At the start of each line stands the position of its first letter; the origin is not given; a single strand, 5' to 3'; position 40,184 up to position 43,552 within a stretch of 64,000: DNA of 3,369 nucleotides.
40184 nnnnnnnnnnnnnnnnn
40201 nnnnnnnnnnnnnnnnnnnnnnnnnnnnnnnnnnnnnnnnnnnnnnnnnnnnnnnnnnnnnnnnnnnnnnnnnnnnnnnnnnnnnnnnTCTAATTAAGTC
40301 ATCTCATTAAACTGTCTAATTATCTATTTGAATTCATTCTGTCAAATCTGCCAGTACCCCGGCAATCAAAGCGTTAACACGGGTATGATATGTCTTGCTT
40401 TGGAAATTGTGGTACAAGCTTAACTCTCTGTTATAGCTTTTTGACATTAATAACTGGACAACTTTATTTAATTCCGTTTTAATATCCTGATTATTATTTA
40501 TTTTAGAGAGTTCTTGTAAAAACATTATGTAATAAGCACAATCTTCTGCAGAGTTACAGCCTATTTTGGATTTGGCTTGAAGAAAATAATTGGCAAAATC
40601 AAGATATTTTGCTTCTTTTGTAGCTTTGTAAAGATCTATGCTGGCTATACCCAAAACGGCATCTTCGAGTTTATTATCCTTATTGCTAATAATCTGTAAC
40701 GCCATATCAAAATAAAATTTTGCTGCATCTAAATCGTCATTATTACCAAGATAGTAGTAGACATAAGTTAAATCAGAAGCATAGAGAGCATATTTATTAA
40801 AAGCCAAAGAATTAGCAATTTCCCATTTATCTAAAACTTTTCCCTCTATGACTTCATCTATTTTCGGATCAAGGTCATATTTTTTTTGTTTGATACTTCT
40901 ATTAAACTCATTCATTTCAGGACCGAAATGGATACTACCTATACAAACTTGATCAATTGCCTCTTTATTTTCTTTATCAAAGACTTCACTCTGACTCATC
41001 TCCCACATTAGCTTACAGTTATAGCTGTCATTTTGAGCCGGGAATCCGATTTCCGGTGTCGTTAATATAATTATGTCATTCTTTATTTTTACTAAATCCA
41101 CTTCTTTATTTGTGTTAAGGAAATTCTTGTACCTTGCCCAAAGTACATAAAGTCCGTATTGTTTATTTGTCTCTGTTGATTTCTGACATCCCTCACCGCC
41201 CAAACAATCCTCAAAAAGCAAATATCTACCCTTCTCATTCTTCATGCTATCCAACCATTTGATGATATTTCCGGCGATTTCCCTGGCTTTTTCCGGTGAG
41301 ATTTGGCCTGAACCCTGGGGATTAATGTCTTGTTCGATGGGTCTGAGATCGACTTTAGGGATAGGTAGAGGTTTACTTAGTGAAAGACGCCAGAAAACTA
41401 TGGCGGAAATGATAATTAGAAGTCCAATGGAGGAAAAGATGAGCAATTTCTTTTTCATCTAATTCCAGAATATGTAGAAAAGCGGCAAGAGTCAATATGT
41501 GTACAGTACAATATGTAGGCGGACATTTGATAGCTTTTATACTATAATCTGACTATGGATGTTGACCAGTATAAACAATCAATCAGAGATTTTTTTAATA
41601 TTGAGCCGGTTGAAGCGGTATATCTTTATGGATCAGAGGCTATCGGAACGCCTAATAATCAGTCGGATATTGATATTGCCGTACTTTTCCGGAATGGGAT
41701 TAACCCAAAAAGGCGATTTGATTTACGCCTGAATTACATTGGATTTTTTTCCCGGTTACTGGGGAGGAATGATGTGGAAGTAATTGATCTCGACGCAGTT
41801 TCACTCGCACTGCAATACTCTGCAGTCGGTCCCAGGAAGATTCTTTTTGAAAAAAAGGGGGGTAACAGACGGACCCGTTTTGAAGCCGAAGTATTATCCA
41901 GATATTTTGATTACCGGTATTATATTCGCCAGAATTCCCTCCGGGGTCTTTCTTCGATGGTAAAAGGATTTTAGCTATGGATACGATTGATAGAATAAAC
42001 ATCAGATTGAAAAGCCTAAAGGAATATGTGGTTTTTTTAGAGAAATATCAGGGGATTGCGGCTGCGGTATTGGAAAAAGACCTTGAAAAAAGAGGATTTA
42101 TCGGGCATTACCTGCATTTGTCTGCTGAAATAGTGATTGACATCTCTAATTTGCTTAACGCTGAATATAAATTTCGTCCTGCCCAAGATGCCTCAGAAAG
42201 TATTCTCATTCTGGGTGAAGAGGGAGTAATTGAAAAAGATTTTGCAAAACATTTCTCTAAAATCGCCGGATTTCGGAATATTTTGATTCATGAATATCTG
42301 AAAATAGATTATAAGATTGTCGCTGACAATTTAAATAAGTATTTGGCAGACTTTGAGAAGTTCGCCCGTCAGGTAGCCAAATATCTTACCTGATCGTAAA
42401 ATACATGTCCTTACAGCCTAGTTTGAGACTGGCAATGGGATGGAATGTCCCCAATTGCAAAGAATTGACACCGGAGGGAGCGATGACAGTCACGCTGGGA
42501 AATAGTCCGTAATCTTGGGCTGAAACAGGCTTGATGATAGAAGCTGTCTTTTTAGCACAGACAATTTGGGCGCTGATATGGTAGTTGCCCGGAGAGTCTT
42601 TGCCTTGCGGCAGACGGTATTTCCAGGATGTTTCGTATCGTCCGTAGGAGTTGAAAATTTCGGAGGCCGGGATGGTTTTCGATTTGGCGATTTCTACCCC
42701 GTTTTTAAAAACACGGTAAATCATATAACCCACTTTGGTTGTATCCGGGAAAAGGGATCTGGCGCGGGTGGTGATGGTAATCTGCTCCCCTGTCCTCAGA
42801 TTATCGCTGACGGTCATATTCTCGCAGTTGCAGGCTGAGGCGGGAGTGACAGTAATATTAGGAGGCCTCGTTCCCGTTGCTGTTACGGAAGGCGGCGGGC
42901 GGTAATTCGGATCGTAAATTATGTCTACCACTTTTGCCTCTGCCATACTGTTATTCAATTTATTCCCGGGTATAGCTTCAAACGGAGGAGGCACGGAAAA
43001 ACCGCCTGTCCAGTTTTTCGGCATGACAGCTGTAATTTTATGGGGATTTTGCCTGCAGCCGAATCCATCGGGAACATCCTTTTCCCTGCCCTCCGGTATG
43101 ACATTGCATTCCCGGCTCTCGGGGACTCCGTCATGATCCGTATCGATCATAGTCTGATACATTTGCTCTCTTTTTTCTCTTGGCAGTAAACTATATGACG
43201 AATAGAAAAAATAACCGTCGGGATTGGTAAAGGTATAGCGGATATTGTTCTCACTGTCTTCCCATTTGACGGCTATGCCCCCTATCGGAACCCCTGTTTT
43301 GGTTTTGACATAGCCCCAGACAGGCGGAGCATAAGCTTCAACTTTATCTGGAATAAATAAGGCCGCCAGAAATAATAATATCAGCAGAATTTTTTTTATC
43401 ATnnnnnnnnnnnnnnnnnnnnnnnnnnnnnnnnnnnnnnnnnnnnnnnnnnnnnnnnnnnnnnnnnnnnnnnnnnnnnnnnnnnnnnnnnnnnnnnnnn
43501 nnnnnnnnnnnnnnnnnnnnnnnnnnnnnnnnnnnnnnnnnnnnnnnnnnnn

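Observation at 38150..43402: Two secreted proteins share a ~150-aa C-terminal domain that ends in a conserved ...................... motif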

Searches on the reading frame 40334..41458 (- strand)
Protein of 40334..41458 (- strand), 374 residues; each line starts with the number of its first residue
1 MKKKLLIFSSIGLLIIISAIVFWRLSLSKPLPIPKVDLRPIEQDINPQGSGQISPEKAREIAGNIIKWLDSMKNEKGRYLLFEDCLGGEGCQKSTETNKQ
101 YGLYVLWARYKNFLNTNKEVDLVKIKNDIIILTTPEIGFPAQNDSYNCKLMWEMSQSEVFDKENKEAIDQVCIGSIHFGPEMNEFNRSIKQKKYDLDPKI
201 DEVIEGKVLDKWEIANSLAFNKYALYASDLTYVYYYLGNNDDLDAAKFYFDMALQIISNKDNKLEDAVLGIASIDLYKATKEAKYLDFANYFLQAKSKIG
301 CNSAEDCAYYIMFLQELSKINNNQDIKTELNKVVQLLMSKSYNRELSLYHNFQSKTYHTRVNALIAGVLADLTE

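Call 4: search_protein_families(library=pfam, proteins=[window:40334-41458:-], max_evalue=1)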
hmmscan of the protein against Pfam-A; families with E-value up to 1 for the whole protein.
window:40334-41458:- (374 aa): 5 families
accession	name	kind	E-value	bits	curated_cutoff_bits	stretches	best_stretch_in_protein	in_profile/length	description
PF07944.18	Beta-AFase-like_GH127_cat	-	0.009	15.5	24.9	1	231-297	135-208/376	Beta-L-arabinofuranosidase, GH127 catalytic domain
PF04064.18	DUF384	-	0.099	13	24.6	1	314-340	24-50/55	Domain of unknown function (DUF384)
PF25383.1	PH_alsin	-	0.099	12.9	40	1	75-152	37-96/110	Alsin PH-like domain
PF09373.15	PMBR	-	0.13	12.8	24.9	0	49-73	1-25/33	Pseudomurein-binding repeat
PF22610.1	CovS-like_HAMP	-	0.39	11.1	27.4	0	350-372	7-29/57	Histidine kinase, HAMP domain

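Call 11: search_protein_families(library=ncbifam, proteins=[window:40334-41458:-], max_evalue=1)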
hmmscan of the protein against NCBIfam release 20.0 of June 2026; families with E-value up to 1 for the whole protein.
window:40334-41458:- (374 aa): 0 families

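Call 16: search_protein_families(library=phrogs, proteins=[window:40334-41458:-], max_evalue=0.01)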
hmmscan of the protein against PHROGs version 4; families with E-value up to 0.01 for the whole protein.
window:40334-41458:- (374 aa): 0 families

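Call 81: search_solved_structures(query=window:40337-41458:-, max_evalue=10)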
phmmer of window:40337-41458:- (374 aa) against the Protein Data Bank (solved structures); distinct sequences matched with E-value up to 10: 1.
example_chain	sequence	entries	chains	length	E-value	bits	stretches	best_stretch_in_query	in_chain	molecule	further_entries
6ex6_B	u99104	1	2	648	0.59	12.4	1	211-297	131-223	Six-hairpin glycosidase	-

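Call 91: search_solved_structures(query=A7, max_evalue=10)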
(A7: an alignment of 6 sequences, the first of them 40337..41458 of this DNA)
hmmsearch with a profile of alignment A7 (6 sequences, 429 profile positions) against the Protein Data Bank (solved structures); distinct sequences matched with E-value up to 10: 19.
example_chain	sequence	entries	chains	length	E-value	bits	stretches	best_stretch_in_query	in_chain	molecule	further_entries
3k7x_A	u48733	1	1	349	1.8e-05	27.3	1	326-395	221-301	Lin0763 protein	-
6y8f_A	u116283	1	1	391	4.6e-05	26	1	233-405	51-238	Alpha-1,6-endo-mannanase GH76A mutant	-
6shd_A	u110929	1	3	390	0.00011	24.8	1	233-405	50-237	Alpha-1,6-mannanase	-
6shm_A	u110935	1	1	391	0.00035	23.1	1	235-405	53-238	Mutant alpha-1,6-mannanase GH76A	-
4c1s_A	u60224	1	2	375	0.0011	21.5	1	327-389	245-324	GLYCOSIDE HYDROLASE FAMILY 76 MANNOSIDASE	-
6ex6_B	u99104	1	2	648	0.0075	18.7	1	266-395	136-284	Six-hairpin glycosidase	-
1ks8_A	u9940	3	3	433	0.01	18.3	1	326-418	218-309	Endo-b-1,4-glucanase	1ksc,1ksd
3wre_A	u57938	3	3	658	0.066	15.6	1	267-349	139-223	Non-reducing end beta-L-arabinofuranosidase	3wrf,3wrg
7exu_A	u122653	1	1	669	0.069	15.5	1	267-349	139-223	Non-reducing end beta-L-arabinofuranosidase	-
3wkw_A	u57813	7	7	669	0.069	15.5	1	267-349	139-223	Non-reducing end beta-L-arabinofuranosidase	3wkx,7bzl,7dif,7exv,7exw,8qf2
6u4z_A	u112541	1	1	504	0.072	15.4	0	323-346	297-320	Alpha-1,6-mannanase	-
4boj_A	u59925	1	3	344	0.084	15.2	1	284-352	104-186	ALPHA-1,6-MANNANASE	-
4bok_A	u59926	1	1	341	0.088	15.2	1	284-351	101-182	ALPHA-1,6-MANNANASE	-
5agd_A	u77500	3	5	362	0.1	15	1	284-352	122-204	ALPHA-1,6-MANNANASE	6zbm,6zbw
6sc4_A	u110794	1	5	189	0.1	14.9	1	37-96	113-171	Uncharacterized protein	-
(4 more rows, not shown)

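Call 93: search_protein_families(library=pfam, alignment_id=A7, max_evalue=1)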
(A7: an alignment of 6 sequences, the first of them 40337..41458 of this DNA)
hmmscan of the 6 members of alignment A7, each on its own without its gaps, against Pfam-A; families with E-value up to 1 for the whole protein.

A. member 1, window:40337-41458:- (374 aa): 5 families
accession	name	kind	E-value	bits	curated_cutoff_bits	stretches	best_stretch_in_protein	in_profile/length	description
PF07944.18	Beta-AFase-like_GH127_cat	-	0.009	15.5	24.9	1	231-297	135-208/376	Beta-L-arabinofuranosidase, GH127 catalytic domain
PF04064.18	DUF384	-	0.099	13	24.6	1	314-340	24-50/55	Domain of unknown function (DUF384)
PF25383.1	PH_alsin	-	0.099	12.9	40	1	75-152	37-96/110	Alsin PH-like domain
PF09373.15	PMBR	-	0.13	12.8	24.9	0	49-73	1-25/33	Pseudomurein-binding repeat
PF22610.1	CovS-like_HAMP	-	0.39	11.1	27.4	0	350-372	7-29/57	Histidine kinase, HAMP domain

B. families by the number of members that match (of 6 scanned): 13 families
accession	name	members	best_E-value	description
PF07944.18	Beta-AFase-like_GH127_cat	4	0.0013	Beta-L-arabinofuranosidase, GH127 catalytic domain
PF07470.19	Glyco_hydro_88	2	0.16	Glycosyl Hydrolase Family 88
PF07678.20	TED_complement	1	0.091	A-macroglobulin TED domain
PF01746.26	tRNA_m1G_MT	1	0.098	tRNA (Guanine-1)-methyltransferase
PF25383.1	PH_alsin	1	0.099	Alsin PH-like domain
PF04064.18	DUF384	1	0.099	Domain of unknown function (DUF384)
PF09538.15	FYDLN_acid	1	0.12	Protein of unknown function (FYDLN_acid)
PF09373.15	PMBR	1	0.13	Pseudomurein-binding repeat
PF04628.19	Sedlin_N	1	0.22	Sedlin, N-terminal conserved region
PF05739.25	SNARE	1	0.24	SNARE domain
PF06596.16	PsbX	1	0.33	Photosystem II reaction centre X protein (PsbX)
PF22610.1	CovS-like_HAMP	1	0.39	Histidine kinase, HAMP domain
PF05568.16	ASFV_J13L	1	0.46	African swine fever virus J13L protein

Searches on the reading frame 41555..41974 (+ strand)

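Call 4: search_protein_families(library=pfam, proteins=[window:41555-41974:+], max_evalue=1)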
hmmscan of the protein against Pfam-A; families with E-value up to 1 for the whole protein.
window:41555-41974:+ (139 aa): 4 families
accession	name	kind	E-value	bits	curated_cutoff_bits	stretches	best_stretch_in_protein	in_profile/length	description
PF18765.7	Polbeta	-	3e-13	50.2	26.9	1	10-101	3-91/93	Polymerase beta, Nucleotidyltransferase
PF01909.29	NTP_transf_2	-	2.7e-07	31.3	21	1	7-55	5-47/93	Nucleotidyltransferase domain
PF22600.2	MTPAP-like_central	-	0.011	16.2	27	1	19-49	39-68/139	Poly(A) RNA polymerase, mitochondrial-like, central palm domain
PF12633.13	Adenyl_cycl_N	-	0.038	14.4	27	1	15-57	88-130/199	Adenylate cyclase NT domain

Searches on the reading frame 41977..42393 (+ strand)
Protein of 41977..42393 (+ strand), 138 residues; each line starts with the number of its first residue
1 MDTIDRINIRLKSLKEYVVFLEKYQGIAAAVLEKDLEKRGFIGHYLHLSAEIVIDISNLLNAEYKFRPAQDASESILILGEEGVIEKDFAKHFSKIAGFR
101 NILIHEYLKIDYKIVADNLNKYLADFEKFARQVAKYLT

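Call 4: search_protein_families(library=pfam, proteins=[window:41977-42393:+], max_evalue=1)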
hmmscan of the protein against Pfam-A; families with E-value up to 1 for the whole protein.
window:41977-42393:+ (138 aa): 2 families
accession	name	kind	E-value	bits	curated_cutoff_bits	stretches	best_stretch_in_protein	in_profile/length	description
PF01934.22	HepT-like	-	7.6e-27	93.8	23.5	1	15-133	2-120/120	Ribonuclease HepT-like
PF20797.2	HepT-like_2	-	0.02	15.4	27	1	83-137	52-107/110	HepT-like protein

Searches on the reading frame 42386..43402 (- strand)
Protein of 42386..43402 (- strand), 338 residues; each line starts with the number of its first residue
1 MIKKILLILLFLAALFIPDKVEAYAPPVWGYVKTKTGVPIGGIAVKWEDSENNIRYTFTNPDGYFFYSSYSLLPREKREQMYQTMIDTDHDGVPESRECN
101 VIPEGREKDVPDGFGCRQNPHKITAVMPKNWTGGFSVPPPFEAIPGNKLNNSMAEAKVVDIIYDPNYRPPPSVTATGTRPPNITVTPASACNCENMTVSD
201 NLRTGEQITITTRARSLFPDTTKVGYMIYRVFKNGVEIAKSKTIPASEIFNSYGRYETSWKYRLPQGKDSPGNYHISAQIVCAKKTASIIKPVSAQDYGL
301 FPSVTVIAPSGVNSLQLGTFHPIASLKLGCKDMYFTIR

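Call 4: search_protein_families(library=pfam, proteins=[window:42386-43402:-], max_evalue=1)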
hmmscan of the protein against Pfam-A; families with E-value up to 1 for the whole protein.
window:42386-43402:- (338 aa): 1 family
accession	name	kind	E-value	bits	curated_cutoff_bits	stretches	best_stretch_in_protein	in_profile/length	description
PF13620.12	CarboxypepD_reg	-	0.0031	18.3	32.3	1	28-66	2-41/82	Carboxypeptidase regulatory-like domain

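Call 11: search_protein_families(library=ncbifam, proteins=[window:42386-43402:-], max_evalue=1)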
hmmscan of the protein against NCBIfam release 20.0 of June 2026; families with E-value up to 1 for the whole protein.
window:42386-43402:- (338 aa): 0 families

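Call 16: search_protein_families(library=phrogs, proteins=[window:42386-43402:-], max_evalue=0.01)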
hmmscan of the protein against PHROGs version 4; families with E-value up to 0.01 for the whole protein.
window:42386-43402:- (338 aa): 0 families
